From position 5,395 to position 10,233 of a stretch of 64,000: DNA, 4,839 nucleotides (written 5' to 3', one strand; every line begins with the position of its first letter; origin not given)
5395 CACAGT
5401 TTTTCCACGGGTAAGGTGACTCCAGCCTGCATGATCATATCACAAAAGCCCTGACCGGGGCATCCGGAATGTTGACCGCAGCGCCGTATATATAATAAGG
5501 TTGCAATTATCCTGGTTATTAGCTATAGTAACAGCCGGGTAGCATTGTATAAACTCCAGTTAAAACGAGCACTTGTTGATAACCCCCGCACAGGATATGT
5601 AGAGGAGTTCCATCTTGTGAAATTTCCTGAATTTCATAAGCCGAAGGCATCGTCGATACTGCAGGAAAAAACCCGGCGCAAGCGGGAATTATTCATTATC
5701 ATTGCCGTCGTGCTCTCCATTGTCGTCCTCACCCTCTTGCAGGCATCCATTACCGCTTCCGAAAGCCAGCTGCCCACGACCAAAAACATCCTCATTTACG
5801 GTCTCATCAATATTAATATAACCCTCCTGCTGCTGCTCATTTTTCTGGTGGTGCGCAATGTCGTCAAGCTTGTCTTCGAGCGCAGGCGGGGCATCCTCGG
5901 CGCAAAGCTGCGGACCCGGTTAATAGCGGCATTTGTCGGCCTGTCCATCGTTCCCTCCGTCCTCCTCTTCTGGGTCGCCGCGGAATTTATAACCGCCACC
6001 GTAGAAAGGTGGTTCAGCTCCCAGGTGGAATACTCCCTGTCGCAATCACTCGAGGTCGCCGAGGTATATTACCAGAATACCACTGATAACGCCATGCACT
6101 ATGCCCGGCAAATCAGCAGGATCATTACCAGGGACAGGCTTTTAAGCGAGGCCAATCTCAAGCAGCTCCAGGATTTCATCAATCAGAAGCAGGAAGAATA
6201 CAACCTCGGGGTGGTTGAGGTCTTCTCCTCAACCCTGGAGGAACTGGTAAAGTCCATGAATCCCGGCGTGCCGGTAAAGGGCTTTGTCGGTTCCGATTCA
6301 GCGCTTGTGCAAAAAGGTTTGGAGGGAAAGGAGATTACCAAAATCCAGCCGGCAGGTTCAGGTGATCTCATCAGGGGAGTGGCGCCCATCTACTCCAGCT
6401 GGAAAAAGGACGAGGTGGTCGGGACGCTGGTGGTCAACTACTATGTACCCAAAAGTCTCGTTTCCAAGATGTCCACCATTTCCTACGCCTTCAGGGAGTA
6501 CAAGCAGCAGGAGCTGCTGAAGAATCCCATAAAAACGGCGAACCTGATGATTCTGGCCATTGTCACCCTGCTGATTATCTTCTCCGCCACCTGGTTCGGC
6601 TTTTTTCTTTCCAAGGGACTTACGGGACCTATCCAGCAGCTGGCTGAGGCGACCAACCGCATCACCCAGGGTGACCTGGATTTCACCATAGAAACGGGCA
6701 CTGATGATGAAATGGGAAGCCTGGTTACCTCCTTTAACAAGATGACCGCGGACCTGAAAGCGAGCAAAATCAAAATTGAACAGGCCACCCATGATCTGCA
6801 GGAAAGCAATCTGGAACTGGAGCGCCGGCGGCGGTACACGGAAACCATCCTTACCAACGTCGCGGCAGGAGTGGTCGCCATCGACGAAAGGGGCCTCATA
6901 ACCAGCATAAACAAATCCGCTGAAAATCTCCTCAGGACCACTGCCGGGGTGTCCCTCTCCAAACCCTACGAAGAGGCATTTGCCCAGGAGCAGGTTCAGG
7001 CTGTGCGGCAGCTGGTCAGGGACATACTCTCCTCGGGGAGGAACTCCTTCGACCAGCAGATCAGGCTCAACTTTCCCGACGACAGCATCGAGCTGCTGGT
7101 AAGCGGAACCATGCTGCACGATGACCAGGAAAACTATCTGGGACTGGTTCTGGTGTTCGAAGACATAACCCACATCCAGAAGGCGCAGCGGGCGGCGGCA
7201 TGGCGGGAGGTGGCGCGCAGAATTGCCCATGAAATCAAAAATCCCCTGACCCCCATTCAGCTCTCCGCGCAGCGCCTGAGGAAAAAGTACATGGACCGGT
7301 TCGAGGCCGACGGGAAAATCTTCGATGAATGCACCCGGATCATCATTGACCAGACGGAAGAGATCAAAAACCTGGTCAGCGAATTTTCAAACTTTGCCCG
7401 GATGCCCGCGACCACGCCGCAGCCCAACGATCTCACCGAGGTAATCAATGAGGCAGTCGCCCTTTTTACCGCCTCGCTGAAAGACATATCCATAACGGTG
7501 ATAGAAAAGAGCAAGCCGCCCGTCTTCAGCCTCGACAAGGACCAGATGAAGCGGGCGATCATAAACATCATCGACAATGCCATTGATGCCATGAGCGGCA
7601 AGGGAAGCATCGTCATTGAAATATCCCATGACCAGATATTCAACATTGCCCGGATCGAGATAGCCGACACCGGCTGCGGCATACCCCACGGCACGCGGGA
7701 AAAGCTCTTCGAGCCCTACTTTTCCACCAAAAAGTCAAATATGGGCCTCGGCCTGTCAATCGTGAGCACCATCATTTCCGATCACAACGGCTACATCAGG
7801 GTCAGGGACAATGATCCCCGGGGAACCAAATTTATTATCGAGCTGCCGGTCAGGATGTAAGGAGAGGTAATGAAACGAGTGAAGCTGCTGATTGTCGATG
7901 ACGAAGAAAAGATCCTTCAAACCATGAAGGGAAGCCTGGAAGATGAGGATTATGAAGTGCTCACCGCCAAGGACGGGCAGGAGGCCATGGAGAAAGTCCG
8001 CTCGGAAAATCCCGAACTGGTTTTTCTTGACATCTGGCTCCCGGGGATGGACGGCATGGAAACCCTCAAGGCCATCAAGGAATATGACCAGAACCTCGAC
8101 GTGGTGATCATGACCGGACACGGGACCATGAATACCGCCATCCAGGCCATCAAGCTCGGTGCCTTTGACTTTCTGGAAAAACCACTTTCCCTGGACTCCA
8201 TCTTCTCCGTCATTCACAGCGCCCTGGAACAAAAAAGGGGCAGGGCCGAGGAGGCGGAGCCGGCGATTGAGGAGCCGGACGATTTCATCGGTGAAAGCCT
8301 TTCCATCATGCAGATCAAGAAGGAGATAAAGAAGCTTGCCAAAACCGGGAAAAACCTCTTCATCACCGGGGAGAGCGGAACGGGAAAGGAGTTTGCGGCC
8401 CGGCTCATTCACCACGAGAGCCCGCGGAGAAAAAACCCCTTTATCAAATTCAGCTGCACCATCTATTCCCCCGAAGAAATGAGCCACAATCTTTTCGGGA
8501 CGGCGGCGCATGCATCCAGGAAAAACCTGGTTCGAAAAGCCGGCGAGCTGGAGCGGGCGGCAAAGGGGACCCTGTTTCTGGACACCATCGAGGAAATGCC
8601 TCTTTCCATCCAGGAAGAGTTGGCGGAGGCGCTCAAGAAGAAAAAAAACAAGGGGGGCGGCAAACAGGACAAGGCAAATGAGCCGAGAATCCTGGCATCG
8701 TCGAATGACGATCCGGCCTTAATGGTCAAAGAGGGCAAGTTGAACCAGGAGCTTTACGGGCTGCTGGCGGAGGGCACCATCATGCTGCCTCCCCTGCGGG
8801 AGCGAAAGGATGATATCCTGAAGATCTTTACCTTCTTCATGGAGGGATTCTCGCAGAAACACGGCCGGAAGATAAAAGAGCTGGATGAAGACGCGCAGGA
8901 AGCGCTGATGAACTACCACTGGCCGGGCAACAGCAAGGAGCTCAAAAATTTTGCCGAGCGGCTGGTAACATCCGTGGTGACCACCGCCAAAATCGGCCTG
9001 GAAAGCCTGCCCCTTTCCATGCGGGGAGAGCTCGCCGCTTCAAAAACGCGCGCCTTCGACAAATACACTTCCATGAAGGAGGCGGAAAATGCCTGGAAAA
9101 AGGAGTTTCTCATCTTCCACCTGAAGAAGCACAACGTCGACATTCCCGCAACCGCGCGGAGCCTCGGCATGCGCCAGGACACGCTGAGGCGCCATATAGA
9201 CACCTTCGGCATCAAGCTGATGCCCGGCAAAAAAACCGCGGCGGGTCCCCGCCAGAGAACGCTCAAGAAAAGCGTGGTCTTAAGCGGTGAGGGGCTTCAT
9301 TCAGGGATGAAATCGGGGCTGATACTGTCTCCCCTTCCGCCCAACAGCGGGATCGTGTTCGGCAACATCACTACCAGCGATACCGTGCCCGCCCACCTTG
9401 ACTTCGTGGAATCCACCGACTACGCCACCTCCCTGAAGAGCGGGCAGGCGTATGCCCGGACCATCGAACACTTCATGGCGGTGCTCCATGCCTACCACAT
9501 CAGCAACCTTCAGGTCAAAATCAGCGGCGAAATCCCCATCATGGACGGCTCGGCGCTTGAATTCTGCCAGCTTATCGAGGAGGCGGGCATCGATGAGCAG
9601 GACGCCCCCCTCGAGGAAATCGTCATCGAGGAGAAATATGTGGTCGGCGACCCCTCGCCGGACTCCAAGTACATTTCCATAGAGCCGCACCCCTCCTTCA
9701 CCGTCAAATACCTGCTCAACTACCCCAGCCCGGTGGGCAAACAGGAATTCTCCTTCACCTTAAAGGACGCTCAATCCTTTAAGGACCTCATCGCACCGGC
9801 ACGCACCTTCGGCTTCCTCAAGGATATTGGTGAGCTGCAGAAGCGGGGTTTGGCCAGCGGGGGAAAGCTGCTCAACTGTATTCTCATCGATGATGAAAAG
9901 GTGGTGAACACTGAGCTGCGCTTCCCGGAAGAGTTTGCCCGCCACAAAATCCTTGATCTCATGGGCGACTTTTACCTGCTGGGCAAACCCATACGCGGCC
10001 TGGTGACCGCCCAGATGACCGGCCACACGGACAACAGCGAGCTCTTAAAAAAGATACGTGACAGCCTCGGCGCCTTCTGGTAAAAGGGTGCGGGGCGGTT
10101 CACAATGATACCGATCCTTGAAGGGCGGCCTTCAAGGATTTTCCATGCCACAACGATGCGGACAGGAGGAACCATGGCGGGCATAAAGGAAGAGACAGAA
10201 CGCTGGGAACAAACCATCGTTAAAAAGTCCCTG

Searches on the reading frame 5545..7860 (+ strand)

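Call 60: search_protein_families(library=pfam, proteins=[window:5545-7860:+], max_evalue=0.00001)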
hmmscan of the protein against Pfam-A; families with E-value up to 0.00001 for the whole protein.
window:5545-7860:+ (771 aa): 8 families
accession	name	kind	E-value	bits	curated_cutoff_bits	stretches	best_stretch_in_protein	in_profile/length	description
PF02518.31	HATPase_c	-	3.3e-24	85.9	26.4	1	664-770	2-110/111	Histidine kinase-, DNA gyrase B-, and HSP90-like ATPase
PF00672.30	HAMP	-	6.9e-13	49.1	25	1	354-405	1-52/53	HAMP domain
PF00989.32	PAS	-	6.3e-12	45.9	22.6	1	433-541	4-113/113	PAS fold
PF00512.31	HisKA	-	4.5e-11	43.1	26.9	1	553-621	2-64/66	His Kinase A (phospho-acceptor) domain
PF19312.4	NtrY_N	-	2.4e-06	27.6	23.2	1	52-187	8-141/291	NtrY N-terminal region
PF13426.13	PAS_9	-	4.6e-06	27.3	27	0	443-543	4-103/103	PAS domain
PF08448.16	PAS_4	-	4.9e-06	27.2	23.1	1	437-542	2-106/110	PAS fold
PF14501.12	HATPase_c_5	-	7.3e-06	26.3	22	0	670-757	8-92/102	GHKL domain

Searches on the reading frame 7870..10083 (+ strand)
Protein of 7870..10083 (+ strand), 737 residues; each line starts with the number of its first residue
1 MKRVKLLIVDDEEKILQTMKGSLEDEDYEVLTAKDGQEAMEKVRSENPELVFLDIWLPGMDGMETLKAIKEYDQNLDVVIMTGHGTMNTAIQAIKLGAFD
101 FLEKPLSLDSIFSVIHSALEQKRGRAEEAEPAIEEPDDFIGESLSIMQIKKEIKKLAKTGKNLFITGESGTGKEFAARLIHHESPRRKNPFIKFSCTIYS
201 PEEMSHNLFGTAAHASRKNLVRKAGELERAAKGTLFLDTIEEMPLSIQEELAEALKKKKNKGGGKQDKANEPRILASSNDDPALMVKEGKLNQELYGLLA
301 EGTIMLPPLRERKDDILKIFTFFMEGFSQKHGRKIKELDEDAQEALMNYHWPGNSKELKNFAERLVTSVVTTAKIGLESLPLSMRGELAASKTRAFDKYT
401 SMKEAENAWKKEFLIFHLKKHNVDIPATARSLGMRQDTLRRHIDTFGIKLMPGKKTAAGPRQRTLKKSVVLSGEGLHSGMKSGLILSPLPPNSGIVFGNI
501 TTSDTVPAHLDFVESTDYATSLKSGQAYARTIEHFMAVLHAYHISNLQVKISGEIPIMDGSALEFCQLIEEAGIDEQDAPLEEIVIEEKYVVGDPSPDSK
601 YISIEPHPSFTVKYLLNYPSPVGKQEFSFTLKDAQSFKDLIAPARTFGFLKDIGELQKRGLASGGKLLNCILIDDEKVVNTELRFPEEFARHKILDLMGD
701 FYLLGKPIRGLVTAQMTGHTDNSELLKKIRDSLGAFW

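Call 60: search_protein_families(library=pfam, proteins=[window:7870-10083:+], max_evalue=0.00001)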
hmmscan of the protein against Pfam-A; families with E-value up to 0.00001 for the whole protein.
window:7870-10083:+ (737 aa): 5 families
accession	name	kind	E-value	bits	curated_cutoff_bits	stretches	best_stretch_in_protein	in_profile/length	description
PF03331.19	LpxC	-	4.6e-81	272.7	27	1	462-729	1-266/268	UDP-3-O-acyl N-acetylglycosamine deacetylase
PF00158.32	Sigma54_activat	-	6.3e-36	124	20.2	1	140-301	2-164/168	Sigma-54 interaction domain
PF00072.30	Response_reg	-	7.4e-32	110.3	30.2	1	7-115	2-110/111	Response regulator receiver domain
PF14532.12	Sigma54_activ_2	-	9.2e-20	71.7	25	1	140-309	1-138/138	Sigma-54 interaction domain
PF25601.1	AAA_lid_14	-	5.4e-19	68.3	27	1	310-391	1-81/87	AAA+ ATPase lid domain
